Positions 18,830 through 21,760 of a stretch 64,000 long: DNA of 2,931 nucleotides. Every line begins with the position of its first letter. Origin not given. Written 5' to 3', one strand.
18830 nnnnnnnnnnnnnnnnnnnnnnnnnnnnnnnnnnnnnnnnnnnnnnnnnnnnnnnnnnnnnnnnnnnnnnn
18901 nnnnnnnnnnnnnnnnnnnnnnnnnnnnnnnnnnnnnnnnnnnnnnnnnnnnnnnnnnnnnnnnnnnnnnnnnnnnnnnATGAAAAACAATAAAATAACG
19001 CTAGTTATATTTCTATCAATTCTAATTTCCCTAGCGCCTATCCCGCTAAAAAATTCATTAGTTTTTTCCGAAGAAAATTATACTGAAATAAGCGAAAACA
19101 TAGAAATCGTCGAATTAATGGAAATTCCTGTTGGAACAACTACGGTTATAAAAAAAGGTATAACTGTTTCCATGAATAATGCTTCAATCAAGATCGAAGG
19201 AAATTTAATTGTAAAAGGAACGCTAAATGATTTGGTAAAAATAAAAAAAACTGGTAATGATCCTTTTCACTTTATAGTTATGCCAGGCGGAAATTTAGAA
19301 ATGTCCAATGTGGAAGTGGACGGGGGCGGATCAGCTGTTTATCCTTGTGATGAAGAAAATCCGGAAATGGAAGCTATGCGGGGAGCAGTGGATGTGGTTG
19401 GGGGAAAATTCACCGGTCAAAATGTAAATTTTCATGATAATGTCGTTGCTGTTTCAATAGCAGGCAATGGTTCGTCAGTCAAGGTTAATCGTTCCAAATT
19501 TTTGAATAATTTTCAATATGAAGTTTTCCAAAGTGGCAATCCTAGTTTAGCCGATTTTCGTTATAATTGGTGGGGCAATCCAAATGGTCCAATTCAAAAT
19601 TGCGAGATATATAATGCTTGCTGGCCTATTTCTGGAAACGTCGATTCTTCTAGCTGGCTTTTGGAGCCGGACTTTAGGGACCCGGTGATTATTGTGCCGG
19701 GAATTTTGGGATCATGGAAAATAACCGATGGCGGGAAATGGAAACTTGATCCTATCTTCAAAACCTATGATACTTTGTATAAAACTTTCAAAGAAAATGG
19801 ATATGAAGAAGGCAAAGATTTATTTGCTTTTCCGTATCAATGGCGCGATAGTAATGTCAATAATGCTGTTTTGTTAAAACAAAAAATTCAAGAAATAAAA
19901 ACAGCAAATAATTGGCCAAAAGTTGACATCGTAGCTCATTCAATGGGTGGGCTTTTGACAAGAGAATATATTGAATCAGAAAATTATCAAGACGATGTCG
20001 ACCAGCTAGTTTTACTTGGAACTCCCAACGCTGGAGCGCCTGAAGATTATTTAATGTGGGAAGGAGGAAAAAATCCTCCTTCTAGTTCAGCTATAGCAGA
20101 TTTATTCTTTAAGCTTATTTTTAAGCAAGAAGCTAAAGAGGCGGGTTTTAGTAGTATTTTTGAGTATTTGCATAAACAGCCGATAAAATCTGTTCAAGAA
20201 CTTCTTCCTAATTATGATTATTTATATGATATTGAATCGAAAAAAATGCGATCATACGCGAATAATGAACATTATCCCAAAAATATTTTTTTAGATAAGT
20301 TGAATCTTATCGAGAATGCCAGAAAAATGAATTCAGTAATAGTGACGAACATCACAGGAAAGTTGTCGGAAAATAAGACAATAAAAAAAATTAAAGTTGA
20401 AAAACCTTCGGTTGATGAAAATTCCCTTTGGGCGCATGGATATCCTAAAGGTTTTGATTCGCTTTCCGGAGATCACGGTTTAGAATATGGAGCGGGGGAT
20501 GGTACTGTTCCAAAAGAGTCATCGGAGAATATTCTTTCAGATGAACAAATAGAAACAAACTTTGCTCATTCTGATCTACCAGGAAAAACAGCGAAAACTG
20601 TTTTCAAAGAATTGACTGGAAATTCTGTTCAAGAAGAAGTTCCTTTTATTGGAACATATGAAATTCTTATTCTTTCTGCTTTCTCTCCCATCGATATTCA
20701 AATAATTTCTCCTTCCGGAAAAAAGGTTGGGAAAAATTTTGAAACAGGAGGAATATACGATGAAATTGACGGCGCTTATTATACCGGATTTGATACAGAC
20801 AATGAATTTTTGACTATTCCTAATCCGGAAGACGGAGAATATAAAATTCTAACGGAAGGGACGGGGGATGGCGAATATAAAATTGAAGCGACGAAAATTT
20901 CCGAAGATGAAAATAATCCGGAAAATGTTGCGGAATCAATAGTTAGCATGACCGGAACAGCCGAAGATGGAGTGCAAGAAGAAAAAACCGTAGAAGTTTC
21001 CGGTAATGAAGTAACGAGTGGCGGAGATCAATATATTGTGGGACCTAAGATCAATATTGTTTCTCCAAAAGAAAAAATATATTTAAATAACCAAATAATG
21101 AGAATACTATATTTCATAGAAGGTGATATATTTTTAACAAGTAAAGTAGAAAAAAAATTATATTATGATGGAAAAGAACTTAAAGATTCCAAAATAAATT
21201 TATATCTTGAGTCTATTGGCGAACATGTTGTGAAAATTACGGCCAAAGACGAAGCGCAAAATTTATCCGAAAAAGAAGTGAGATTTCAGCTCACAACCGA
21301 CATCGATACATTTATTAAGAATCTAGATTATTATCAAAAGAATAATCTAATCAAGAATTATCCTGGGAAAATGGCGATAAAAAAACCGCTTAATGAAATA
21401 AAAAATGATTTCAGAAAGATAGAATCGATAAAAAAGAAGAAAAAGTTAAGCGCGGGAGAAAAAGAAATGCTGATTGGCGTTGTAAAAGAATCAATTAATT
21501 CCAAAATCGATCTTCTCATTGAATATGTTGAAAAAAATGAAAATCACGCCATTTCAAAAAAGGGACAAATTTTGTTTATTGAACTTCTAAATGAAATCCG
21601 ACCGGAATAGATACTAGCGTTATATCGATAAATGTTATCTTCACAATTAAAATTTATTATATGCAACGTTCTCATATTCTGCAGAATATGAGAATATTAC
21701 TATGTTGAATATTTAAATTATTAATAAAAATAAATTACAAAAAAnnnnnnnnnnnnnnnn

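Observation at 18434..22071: Three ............-core composite palindromes bracket an ArsR-like regulator and an 876-aa secreted hydrolase, a candidate regulator-operator module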

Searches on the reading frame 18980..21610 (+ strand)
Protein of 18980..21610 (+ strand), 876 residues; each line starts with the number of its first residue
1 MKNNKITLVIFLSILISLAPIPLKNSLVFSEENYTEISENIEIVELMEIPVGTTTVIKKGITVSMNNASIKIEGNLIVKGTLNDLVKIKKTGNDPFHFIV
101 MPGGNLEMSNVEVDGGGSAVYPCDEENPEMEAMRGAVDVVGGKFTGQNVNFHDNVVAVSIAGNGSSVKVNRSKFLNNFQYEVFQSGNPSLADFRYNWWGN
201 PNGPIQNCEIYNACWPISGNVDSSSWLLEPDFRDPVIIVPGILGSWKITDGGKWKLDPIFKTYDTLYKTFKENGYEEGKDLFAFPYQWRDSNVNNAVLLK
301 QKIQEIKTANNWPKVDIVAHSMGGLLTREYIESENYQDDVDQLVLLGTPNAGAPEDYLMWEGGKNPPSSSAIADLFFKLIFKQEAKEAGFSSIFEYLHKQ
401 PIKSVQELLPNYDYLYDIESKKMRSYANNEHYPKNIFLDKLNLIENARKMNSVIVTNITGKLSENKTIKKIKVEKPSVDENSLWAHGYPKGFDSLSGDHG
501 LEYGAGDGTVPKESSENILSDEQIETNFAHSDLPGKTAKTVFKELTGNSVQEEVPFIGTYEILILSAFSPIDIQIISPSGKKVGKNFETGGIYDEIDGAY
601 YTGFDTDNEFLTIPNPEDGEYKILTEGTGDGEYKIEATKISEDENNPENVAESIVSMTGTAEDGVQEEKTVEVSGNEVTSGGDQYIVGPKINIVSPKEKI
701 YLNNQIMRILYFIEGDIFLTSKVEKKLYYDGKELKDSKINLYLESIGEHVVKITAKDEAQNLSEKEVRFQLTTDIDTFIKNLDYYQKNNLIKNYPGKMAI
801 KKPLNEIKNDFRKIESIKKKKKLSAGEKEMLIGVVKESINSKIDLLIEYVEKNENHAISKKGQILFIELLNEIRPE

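Call 10: search_protein_families(library=pfam, proteins=[window:18980-21610:+], max_evalue=0.01)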
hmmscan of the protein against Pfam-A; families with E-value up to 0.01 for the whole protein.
window:18980-21610:+ (876 aa): 10 families
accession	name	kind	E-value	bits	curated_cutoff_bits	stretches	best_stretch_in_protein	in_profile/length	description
PF02450.21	LCAT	-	3.4e-16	59.9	21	1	260-365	66-177/392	Lecithin:cholesterol acyltransferase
PF01674.24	Lipase_2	-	3.8e-08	33.6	20.3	1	234-344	2-106/219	Lipase (class 2)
PF07819.20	PGAP1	-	2e-07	31.5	24.3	1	299-354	72-133/233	PGAP1-like alpha/beta domain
PF02089.21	Palm_thioest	-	2.2e-07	31.3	26.8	1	302-444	61-193/254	Palmitoyl protein thioesterase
PF24096.1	DUF7379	-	5.2e-07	30.2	33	1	292-353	50-115/191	Domain of unknown function (DUF7379)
PF00561.26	Abhydrolase_1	-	5e-05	23.5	25.8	1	303-359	59-115/245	alpha/beta hydrolase fold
PF06028.17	DUF915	-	0.00036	20.4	22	1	293-349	83-142/255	Alpha/beta hydrolase of unknown function (DUF915)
PF12146.15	Hydrolase_4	-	0.0013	18.5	27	1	301-348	64-109/239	Serine aminopeptidase, S33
PF12695.13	Abhydrolase_5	-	0.006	16.8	27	0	293-348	36-89/164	Alpha/beta hydrolase family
PF05990.18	DUF900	-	0.009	15.9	20.5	0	289-339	70-120/232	Alpha/beta hydrolase of unknown function (DUF900)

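Call 26: search_protein_families(library=ncbifam, proteins=[window:18980-21607:+], max_evalue=0.01)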
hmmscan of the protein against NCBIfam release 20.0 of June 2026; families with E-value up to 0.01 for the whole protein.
window:18980-21607:+ (876 aa): 1 family
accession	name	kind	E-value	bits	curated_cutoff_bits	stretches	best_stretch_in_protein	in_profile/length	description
NF050060.1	e_nPHAscl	equivalog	0.00057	19.1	450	1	264-346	79-169/345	extracellular native short-chain-length polyhydroxyalkanoate depolymerase PhaZ7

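Call 60: search_protein_families(library=padloc, proteins=[window:18980-21607:+], max_evalue=0.001)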
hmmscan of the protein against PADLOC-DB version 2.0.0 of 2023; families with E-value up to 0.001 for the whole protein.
window:18980-21607:+ (876 aa): 0 families

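Call 61: search_protein_families(library=phrogs, proteins=[window:18980-21607:+], max_evalue=0.001)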
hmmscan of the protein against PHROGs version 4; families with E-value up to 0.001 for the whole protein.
window:18980-21607:+ (876 aa): 0 families
